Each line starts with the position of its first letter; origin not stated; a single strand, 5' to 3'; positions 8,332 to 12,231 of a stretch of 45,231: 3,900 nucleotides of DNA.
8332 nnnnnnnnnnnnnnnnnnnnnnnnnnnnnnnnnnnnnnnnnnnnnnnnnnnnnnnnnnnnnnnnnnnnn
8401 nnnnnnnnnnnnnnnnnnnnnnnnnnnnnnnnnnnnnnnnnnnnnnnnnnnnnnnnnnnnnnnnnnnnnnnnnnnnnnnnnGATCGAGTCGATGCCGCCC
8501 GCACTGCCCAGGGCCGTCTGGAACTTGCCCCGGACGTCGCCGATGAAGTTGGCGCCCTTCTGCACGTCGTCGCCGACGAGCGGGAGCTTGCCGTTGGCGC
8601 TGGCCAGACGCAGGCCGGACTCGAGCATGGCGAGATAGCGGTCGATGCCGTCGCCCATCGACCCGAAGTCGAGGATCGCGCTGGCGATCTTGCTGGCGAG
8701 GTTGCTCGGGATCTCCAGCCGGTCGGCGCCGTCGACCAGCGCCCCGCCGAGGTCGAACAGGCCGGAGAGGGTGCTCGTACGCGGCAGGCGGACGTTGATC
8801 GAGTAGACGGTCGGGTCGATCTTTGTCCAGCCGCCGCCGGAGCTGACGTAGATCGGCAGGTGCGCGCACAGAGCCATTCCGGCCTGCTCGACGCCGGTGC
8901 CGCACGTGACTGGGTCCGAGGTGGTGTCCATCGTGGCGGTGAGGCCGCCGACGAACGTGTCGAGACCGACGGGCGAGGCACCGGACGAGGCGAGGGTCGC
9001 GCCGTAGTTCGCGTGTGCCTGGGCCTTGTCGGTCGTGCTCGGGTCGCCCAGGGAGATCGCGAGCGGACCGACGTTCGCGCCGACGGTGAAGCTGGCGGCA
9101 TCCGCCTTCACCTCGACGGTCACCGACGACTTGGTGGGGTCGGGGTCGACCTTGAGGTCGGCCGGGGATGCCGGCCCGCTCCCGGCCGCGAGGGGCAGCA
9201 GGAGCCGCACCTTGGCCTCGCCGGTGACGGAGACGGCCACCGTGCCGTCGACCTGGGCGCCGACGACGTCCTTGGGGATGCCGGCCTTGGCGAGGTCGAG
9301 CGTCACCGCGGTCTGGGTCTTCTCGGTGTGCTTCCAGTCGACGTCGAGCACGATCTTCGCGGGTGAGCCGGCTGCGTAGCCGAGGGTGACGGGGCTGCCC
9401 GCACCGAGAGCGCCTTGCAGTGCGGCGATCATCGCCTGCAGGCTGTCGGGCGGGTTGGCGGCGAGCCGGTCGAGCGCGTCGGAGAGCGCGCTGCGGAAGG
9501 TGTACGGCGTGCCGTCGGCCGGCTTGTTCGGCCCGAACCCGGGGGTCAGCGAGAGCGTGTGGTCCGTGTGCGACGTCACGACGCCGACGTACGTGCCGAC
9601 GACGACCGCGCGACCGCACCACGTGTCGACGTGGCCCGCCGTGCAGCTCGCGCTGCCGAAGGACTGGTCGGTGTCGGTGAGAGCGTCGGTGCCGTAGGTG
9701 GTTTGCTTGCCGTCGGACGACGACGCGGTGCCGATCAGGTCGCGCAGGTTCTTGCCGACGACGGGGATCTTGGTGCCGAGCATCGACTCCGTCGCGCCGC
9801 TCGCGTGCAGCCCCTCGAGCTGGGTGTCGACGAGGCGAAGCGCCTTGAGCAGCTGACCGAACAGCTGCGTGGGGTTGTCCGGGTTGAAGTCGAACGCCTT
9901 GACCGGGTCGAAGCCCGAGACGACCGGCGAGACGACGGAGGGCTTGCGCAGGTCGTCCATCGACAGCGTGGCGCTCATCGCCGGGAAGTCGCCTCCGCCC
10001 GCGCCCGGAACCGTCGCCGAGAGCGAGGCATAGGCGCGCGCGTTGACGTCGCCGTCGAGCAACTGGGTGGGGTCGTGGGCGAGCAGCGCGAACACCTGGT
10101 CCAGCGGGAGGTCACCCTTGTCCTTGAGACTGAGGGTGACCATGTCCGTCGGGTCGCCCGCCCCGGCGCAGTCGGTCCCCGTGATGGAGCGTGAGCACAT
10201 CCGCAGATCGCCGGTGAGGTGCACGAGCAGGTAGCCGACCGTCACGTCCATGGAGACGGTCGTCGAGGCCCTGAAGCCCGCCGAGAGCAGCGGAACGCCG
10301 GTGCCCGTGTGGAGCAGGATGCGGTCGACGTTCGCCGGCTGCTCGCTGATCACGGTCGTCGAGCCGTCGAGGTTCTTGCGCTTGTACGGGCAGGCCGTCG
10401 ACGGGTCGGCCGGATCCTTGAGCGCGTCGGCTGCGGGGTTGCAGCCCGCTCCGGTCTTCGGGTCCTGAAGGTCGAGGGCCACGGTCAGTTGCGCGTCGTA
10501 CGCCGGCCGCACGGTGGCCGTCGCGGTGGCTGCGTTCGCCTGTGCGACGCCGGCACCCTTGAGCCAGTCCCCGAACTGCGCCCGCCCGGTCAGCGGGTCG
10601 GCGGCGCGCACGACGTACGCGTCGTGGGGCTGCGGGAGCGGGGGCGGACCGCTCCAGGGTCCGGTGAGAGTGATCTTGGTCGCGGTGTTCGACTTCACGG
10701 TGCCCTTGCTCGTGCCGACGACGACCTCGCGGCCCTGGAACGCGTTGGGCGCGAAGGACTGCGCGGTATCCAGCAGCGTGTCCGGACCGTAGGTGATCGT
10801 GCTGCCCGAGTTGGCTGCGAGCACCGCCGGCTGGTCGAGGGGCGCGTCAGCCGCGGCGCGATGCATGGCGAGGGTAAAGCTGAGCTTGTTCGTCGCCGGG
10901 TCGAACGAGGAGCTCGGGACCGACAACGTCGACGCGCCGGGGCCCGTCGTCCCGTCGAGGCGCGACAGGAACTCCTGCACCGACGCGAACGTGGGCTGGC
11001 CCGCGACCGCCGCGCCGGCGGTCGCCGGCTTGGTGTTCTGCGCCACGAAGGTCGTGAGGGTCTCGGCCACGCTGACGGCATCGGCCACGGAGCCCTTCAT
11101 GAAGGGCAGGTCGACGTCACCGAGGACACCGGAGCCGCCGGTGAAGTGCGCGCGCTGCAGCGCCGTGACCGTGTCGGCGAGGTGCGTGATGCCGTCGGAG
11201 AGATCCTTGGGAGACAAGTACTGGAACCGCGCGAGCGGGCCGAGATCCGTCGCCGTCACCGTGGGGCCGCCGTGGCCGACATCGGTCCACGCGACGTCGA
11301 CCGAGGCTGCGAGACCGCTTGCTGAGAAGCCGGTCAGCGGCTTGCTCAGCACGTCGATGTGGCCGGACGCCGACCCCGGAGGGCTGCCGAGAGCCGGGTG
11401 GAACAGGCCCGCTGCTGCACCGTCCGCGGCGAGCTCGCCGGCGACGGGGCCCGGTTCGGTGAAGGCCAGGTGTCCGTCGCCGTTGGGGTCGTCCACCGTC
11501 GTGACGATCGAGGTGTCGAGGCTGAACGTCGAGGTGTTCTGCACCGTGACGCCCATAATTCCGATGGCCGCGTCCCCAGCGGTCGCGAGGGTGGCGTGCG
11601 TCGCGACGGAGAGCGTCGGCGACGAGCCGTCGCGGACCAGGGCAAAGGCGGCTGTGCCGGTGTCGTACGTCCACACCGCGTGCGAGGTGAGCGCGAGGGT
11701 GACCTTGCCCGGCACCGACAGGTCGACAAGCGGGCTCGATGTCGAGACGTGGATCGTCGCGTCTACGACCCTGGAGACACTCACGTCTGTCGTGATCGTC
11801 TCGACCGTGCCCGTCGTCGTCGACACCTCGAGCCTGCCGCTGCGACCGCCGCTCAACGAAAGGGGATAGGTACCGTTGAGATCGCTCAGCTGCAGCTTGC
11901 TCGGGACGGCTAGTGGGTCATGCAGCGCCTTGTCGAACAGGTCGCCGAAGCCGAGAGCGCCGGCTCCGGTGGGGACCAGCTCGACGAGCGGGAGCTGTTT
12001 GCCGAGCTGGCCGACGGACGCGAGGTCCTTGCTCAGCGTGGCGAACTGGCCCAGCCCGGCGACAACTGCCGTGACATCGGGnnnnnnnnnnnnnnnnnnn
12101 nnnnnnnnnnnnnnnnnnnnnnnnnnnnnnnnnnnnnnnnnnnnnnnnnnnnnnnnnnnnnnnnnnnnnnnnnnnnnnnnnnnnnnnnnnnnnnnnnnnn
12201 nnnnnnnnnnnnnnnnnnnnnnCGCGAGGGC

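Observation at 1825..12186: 10.4-kb gene for a Sec-signal, RTX-repeat giant protein in a Gram-positive-type genome with no T1SS nearby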

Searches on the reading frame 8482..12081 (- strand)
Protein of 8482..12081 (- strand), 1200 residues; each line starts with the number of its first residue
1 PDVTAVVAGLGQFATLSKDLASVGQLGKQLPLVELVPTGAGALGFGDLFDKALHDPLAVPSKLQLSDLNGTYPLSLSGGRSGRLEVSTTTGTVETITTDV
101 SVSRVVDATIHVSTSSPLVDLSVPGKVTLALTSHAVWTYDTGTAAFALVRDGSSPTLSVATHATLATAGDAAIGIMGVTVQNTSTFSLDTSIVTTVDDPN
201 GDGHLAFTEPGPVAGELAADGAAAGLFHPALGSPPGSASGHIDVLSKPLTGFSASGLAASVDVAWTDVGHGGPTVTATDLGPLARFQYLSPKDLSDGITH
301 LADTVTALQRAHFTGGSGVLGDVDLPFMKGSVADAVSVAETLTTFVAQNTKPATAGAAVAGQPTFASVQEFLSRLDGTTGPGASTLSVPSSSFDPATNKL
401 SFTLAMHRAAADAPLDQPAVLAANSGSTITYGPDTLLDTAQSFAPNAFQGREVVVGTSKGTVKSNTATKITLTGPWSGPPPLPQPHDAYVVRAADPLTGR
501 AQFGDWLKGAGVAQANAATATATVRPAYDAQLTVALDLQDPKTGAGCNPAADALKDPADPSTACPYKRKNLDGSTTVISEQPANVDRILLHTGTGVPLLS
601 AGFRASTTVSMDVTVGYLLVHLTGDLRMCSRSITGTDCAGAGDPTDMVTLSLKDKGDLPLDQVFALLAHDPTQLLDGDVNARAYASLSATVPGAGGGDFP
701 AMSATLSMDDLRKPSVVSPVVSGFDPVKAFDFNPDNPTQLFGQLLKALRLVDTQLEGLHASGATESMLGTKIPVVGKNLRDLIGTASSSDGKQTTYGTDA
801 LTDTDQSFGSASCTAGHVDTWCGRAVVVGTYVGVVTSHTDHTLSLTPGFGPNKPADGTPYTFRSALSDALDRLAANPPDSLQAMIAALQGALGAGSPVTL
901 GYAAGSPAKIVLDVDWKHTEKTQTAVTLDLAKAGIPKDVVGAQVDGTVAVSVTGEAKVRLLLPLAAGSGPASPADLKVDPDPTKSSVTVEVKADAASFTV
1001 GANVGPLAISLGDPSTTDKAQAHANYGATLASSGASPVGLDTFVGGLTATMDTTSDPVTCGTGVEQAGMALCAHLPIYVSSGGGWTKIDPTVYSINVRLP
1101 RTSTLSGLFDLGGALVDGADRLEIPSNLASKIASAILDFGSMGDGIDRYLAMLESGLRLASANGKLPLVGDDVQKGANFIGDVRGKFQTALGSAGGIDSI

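Call 68: predict_structure(alignment_id=A3)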
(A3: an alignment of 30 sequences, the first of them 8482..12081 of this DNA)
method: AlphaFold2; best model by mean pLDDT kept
length: 1200 residues; sequences in the alignment: 30
mean_pLDDT: 81.4   pTM: 0.56
mean pLDDT of the five models: 81.4, 80.8, 77.9, 77.2, 76.4
residues with pLDDT >= 90: 222; 70-90: 804; 50-70: 160; < 50: 14
segments of 3 or more residues with pLDDT < 50: 1193-1200
pLDDT, mean of each block of 10 residues (from residue 1): 86 88 90 91 90 89 89 91 94 91 93 84 92 94 88 92 86 85 92 92 85 81 91 91 83 70 91 88 84 88 87 79 82 81 87 68 85 88 85 86 89 57 64 88 73 80 87 82 78 62 78 64 81 91 86 84 87 82 84 84 82 85 86 77 75 89 84 87 88 69 87 82 84 84 90 80 76 74 71 87 80 62 82 86 88 87 82 84 86 83 88 86 66 52 72 88 88 89 88 83 70 81 85 85 85 78 67 84 71 77 71 77 73 56 64 77 65 80 71 42
secondary structure, 60 per line:
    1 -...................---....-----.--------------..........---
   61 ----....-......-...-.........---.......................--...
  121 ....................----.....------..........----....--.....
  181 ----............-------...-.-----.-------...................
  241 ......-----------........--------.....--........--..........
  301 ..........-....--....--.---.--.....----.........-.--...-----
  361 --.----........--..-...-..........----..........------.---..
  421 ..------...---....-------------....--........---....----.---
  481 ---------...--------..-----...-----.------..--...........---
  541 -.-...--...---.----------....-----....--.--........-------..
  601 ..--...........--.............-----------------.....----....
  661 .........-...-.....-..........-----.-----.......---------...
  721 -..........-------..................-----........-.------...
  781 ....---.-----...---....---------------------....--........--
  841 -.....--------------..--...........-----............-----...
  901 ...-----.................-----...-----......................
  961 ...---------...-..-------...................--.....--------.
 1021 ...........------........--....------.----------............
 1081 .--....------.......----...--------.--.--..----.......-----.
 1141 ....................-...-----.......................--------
elements in order (helices of 4 or more, strands of 3 or more residues): H2-20 H24-27 H48-57 H65-68 E70-75 E81-89 E93-115 E118-140 E145-149 E156-165 E170-173 E176-180 E185-196 E204-206 H222-226 E227-246 E258-265 E274-278 H281-288 H291-310 E312-315 E318-321 H332-335 H340-348 H368-375 E385-394 E399-408 E419-422 E429-431 E435-438 E452-455 E458-465 E469-472 E490-492 E527-537 E566-569 E575-578 H584-587 E588-591 E599-602 E605-615 E618-630 E648-652 E657-659 H660-669 E675-679 E681-690 E702-708 E718-720 H722-731 H739-756 H762-769 H779-784 E794-796 E800-803 E825-828 E831-838 E842-846 H865-875 H881-892 E898-903 E909-925 E939-963 E986-1004 E1007-1011 E1020-1031 H1040-1045 E1048-1051 E1069-1081 E1084-1087 E1094-1100 H1128-1134 H1140-1160 H1170-1192

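Call 70: fold_search(model_id=the predicted structure, library=pdb)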
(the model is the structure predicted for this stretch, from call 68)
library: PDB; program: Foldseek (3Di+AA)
matches with E <= 10: 341; with E <= 0.001: 0
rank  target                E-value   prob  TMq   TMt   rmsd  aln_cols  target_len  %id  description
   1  8gl8_A                5.1e-03  0.05  0.06  0.04  35.4      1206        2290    7  The Type 9 Secretion System Extended Translocon - SprA-PorV-PPI-RemZ-SkpA-SprE complex (released 2024-01-31)
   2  6h3j_A                1.1e-02  0.05  0.06  0.04  34.8      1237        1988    7  Structural snapshots of the Type 9 protein translocon Plug-complex (released 2018-11-07)
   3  9n2e_A                2.2e-02  0.04  0.04  0.07  34.2       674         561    6  Cryo-EM structure of F. johnsoniae BamAP (released 2025-07-09)
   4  6h3i_A                4.7e-02  0.02  0.05  0.04  36.6      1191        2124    8  Structural snapshots of the Type 9 protein translocon (released 2018-11-07)
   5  2hdf                  9.3e-02  0.04  0.05  0.08  31.2       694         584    6  Crystal structure of the Colicin I receptor Cir from E.coli (released 2007-05-08)
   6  9n2d_A                1.1e-01  0.02  0.04  0.07  34.2       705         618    7  Cryo-EM structure of an extended F. johnsoniae BAM complex, composite map (released 2025-07-09)
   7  6u3t_B                1.4e-01  0.08  0.04  0.14  23.0       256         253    7  Structure-based discovery of a novel small-molecule inhibitor of methicillin-resistant S. aureus (released 2020-03-25)
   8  6zlu_B                1.4e-01  0.03  0.06  0.08  49.3      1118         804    7  Closed-closed state of the Bt1762-Bt1763 levan transport system (released 2020-11-11)
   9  6fay                  1.8e-01  0.01  0.05  0.04  41.1      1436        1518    8  Teneurin3 monomer (released 2018-03-28)
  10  9coo_A                1.9e-01  0.02  0.05  0.10  27.6       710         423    7  Nanobody 4 bound to Apolipoprotein B 100 (released 2024-12-25)
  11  9ea7                  2.0e-01  0.02  0.08  0.03  32.7      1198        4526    8  The Structure of ApoB100 from Human Low-Density Lipoprotein (released 2024-12-18)
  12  9c4o                  2.0e-01  0.02  0.05  0.07  41.9      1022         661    6  Cryo-EM structure of PqqU with ligand PQQ (released 2024-06-19)
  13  8h1s_A                2.1e-01  0.01  0.06  0.07  43.2      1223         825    6  Crystal structure of apo-LptDE complex (released 2023-10-11)
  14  8aa4_A                2.5e-01  0.02  0.05  0.07  48.9      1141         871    5  SusC components of the dextran utilisation system (utilisome) (released 2023-06-07)
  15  5t4y_C                2.5e-01  0.01  0.05  0.06  46.7      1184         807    7  Crystal structure of BT1762-1763 (released 2016-12-14)
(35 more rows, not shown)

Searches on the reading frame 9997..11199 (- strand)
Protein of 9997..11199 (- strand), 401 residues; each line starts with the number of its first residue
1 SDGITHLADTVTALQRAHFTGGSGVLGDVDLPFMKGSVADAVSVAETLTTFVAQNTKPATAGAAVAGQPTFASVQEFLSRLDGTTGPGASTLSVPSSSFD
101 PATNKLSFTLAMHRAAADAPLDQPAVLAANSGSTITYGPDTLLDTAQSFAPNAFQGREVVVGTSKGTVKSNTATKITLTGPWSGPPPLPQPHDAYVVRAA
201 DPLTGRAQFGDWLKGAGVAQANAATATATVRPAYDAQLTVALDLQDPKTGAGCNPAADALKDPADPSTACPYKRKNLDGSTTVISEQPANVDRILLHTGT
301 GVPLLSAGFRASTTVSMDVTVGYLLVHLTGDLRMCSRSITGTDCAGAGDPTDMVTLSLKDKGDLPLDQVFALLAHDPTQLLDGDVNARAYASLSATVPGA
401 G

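Call 32: search_protein_families(library=pfam, proteins=[window:9997-11199:-], max_evalue=10)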
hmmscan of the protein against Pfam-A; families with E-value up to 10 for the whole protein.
window:9997-11199:- (401 aa): 1 family
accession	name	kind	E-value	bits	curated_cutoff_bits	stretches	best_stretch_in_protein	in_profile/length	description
PF15455.11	Pro-rich_19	-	1.2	8.6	27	1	92-202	246-352/363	Proline-rich 19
